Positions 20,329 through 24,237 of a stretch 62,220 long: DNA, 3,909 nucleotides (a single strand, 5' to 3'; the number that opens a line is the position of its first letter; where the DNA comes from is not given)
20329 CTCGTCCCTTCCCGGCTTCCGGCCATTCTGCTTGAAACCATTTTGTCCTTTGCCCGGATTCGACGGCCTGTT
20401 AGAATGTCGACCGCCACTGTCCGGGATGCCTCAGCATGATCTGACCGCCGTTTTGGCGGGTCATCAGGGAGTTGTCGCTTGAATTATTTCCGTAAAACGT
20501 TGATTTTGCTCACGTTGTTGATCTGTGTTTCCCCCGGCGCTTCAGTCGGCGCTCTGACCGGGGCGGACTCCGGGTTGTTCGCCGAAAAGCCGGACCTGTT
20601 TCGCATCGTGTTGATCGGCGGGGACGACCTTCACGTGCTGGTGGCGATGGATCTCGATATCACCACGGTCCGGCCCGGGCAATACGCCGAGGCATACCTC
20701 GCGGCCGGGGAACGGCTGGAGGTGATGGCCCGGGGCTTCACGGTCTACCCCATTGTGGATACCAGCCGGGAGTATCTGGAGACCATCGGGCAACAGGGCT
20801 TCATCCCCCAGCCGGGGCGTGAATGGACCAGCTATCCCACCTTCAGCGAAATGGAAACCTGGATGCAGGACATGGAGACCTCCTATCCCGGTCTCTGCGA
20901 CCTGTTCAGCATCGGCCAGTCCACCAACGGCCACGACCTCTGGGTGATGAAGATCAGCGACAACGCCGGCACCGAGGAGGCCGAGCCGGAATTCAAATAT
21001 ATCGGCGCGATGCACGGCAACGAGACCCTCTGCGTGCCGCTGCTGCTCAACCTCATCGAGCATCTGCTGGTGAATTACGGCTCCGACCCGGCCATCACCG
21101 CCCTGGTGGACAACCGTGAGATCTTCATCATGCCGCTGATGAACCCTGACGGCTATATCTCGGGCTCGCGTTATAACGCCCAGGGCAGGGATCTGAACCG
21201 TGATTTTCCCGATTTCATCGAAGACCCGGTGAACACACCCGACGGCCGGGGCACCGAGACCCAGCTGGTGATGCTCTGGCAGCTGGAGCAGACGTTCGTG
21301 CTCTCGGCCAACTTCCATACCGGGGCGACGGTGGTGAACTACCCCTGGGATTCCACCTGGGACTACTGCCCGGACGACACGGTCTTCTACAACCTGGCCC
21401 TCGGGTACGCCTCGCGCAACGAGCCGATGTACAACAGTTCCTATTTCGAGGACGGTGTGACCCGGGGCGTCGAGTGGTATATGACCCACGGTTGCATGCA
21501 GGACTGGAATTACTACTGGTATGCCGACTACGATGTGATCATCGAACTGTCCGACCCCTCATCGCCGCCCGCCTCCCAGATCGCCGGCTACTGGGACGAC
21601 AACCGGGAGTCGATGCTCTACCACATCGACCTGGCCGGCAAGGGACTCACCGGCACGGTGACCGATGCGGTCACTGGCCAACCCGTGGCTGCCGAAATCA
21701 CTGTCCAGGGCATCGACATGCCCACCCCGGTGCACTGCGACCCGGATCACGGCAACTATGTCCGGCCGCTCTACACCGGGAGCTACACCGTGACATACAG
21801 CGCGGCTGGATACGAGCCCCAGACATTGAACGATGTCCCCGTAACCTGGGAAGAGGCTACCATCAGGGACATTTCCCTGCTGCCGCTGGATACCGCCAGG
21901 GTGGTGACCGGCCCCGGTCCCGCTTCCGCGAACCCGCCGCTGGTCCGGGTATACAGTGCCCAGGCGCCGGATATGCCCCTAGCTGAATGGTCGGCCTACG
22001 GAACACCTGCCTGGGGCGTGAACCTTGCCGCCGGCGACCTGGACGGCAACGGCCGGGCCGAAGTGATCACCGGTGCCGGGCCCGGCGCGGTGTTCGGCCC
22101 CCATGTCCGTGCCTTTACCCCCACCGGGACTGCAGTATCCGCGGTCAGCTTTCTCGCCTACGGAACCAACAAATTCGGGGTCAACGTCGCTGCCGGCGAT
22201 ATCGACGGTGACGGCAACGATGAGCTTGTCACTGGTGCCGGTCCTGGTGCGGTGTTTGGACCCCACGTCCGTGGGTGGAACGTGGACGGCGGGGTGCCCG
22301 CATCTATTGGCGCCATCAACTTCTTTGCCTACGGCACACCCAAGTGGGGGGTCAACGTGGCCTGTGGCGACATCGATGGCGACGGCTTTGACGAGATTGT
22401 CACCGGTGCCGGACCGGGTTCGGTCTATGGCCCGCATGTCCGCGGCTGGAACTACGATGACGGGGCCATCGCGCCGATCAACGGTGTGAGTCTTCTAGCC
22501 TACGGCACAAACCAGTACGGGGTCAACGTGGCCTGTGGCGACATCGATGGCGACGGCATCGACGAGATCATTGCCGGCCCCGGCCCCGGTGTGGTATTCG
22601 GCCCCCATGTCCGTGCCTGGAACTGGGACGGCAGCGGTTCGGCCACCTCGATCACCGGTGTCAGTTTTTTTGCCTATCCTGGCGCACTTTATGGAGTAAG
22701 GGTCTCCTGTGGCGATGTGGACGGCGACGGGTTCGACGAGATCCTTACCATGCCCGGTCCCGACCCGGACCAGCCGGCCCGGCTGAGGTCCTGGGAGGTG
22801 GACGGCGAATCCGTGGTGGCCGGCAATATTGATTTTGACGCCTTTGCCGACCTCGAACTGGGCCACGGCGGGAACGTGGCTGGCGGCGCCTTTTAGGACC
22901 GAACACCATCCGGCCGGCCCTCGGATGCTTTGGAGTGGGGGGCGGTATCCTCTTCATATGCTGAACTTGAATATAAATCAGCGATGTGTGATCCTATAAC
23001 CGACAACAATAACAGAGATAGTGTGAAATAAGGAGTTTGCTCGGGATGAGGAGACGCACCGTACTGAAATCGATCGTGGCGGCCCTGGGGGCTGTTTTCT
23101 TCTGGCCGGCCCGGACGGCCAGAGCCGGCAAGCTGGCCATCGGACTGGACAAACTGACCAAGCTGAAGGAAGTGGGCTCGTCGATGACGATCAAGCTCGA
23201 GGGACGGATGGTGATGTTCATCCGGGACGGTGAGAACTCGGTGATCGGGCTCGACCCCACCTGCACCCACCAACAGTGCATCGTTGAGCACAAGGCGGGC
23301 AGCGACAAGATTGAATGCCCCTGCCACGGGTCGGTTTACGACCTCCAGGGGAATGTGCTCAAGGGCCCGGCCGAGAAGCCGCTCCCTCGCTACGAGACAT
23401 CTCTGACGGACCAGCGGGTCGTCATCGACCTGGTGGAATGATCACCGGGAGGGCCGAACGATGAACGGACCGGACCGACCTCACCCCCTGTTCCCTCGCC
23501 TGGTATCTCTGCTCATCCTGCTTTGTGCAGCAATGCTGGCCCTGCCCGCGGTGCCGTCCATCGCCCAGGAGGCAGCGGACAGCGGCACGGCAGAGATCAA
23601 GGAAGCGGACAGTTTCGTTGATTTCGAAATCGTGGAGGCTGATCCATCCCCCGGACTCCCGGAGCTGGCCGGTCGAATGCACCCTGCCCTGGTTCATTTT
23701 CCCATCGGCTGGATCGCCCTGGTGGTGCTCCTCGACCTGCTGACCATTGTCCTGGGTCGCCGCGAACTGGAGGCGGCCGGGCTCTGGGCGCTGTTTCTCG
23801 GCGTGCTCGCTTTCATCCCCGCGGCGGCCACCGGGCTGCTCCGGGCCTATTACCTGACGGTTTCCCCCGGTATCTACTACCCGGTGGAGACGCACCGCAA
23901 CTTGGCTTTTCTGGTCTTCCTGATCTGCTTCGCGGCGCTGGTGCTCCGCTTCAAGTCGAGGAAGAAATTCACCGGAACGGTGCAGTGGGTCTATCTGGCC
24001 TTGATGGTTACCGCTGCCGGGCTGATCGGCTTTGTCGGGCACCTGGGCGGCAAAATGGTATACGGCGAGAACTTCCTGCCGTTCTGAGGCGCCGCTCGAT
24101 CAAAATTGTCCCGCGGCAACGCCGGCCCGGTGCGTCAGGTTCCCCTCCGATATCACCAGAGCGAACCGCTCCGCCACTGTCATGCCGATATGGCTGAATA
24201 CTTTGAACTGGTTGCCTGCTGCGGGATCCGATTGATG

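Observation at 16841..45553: One ~330-aa C-terminal FG-GAP cassette is fused to five secreted proteins with unrelated heads (M14, M1, S8, C25, VCBS propeller)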

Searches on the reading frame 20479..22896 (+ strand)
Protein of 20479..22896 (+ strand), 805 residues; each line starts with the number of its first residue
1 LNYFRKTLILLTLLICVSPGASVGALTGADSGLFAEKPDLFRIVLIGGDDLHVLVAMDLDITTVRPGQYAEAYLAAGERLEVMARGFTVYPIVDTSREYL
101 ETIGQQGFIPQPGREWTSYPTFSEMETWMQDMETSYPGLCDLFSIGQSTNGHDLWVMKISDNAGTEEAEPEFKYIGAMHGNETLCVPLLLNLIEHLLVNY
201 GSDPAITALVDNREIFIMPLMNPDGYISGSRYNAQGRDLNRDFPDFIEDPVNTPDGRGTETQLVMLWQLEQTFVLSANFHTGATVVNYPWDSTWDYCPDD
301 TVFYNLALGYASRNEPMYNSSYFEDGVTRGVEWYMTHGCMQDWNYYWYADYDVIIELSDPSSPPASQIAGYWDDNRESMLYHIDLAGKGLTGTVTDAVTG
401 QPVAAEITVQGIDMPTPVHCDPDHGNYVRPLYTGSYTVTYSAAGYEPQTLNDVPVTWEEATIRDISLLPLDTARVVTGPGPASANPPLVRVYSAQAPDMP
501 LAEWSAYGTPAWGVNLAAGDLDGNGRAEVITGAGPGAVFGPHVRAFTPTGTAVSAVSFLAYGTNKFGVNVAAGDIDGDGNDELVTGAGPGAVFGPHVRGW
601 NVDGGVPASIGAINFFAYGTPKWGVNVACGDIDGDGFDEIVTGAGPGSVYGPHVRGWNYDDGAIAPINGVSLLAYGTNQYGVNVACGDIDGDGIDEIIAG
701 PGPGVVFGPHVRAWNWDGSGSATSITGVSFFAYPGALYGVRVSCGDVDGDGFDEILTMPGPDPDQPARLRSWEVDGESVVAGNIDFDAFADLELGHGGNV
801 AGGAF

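Call 4: search_protein_families(library=pfam, proteins=[window:20479-22896:+], max_evalue=0.01)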
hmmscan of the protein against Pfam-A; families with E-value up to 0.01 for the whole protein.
window:20479-22896:+ (805 aa): 6 families
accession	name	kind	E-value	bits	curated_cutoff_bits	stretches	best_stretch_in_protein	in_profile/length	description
PF00246.29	Peptidase_M14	-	3.7e-61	207.7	21.6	1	125-377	1-285/286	Zinc carboxypeptidase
PF13517.12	FG-GAP_3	-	1.3e-17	64.6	26.9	1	711-756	18-60/61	FG-GAP-like repeat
PF01839.29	FG-GAP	-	2.2e-17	62.9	22.1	3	566-590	1-25/37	FG-GAP repeat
PF13620.12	CarboxypepD_reg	-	1.5e-09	38.5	32.3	1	390-467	2-81/82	Carboxypeptidase regulatory-like domain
PF25292.1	Beta-prop_CGLA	-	2e-07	31.2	26.8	1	626-690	33-96/316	Lambda-carrageenase beta-propeller domain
PF24827.1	AstE_AspA_cat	-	4.5e-06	26.8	25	1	176-249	9-70/192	Succinylglutamate desuccinylase/Aspartoacylase catalytic domain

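Call 5: search_protein_families(library=ncbifam, proteins=[window:20479-22896:+], max_evalue=0.01)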
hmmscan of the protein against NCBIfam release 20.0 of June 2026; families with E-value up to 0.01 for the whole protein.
window:20479-22896:+ (805 aa): 3 families
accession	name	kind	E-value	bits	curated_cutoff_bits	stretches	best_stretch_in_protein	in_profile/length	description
NF052345.1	S_layer_anammox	exception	6.1e-06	23.9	1400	1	390-495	1315-1419/1596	Kustd1514 family S-layer glycoprotein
NF007897.0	PRK10602.1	equivalog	0.0016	17.5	157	1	213-244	71-102/237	murein tripeptide amidase MpaA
NF052223.1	ActylOrnDeactShew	equivalog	0.0053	16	400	1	212-244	97-129/269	N-acetyl-ornithine deacetylase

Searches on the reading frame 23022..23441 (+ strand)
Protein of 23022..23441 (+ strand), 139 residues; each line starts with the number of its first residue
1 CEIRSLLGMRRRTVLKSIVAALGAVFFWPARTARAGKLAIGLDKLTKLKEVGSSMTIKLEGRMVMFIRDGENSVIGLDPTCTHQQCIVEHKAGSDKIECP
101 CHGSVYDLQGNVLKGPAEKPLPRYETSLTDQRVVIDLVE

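Call 9: search_protein_families(library=pfam, proteins=[window:23022-23441:+], max_evalue=0.001)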
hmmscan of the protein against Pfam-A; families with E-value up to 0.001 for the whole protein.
window:23022-23441:+ (139 aa): 2 families
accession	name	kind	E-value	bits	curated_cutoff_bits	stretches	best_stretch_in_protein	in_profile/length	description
PF00355.32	Rieske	-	1.2e-14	54.4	20.3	1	51-124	13-87/88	Rieske [2Fe-2S] domain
PF13806.12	Rieske_2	-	1.9e-05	25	27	1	53-135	15-103/104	Rieske-like [2Fe-2S] domain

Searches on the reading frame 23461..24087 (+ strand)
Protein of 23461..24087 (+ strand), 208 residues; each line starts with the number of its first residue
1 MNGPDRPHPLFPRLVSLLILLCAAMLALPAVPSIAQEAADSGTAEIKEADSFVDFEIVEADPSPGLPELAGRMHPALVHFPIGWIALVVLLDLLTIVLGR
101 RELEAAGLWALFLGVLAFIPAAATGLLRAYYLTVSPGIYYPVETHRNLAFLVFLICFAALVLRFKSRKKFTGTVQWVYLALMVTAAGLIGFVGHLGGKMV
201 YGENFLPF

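Call 9: search_protein_families(library=pfam, proteins=[window:23461-24087:+], max_evalue=0.001)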
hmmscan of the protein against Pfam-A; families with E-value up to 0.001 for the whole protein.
window:23461-24087:+ (208 aa): 1 family
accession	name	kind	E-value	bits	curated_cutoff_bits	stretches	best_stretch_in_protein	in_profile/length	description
PF09990.14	DUF2231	-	2.8e-18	66.8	26.4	1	73-202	4-132/139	Predicted membrane protein (DUF2231)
